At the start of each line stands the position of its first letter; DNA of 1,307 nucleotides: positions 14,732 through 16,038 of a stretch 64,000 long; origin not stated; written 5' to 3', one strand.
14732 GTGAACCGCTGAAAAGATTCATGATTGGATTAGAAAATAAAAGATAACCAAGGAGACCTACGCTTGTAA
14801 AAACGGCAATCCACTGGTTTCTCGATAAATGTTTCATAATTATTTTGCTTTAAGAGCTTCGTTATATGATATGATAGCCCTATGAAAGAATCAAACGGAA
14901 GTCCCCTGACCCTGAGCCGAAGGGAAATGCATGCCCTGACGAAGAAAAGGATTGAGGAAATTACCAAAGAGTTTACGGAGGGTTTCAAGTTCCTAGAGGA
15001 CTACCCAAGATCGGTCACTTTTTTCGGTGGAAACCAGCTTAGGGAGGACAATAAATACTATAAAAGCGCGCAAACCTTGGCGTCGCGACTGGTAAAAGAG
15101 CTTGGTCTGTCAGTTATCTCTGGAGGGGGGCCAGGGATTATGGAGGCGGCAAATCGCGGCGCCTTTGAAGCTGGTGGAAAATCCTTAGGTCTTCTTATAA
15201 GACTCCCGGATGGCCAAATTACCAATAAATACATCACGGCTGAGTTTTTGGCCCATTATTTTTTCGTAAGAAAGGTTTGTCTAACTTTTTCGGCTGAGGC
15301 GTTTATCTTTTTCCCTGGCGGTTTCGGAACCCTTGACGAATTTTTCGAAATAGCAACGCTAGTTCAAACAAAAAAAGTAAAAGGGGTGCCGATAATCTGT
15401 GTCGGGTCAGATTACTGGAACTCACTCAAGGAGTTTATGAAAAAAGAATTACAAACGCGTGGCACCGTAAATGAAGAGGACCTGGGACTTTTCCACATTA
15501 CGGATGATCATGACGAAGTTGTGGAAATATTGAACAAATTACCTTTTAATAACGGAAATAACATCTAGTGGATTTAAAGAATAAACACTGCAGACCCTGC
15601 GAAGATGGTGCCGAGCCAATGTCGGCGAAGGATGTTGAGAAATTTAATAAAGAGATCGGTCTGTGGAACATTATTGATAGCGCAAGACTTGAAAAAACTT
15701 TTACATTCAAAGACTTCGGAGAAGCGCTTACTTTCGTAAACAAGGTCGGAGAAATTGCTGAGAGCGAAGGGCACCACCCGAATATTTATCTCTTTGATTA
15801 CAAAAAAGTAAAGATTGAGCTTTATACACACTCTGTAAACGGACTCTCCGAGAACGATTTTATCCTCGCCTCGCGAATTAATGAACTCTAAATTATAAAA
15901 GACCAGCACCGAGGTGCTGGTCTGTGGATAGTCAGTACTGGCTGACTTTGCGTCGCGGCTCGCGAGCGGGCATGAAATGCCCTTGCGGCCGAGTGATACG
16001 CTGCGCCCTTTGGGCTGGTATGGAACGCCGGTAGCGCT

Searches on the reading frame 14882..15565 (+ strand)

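Call 9: search_protein_families(library=pfam, proteins=[window:14882-15565:+], max_evalue=0.01)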
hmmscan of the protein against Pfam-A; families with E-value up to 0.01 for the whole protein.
window:14882-15565:+ (228 aa): 2 families
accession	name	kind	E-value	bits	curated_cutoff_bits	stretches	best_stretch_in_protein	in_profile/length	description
PF03641.19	Lysine_decarbox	-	8.9e-31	107.2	27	1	87-216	1-130/131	Possible lysine decarboxylase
PF18306.6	LDcluster4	-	9.2e-14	51.7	26.3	1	45-166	4-120/151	SLOG cluster4 family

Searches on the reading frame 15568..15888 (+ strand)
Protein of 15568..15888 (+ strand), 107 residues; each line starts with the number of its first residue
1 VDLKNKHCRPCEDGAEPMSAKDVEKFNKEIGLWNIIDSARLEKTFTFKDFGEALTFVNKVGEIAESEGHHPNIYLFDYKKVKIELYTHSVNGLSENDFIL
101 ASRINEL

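Call 9: search_protein_families(library=pfam, proteins=[window:15568-15888:+], max_evalue=0.01)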
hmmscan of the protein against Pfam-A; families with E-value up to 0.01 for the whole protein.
window:15568-15888:+ (107 aa): 1 family
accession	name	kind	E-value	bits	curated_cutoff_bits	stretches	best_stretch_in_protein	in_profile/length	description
PF01329.24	Pterin_4a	-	2e-28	98.7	26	1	17-107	2-91/91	Pterin 4 alpha carbinolamine dehydratase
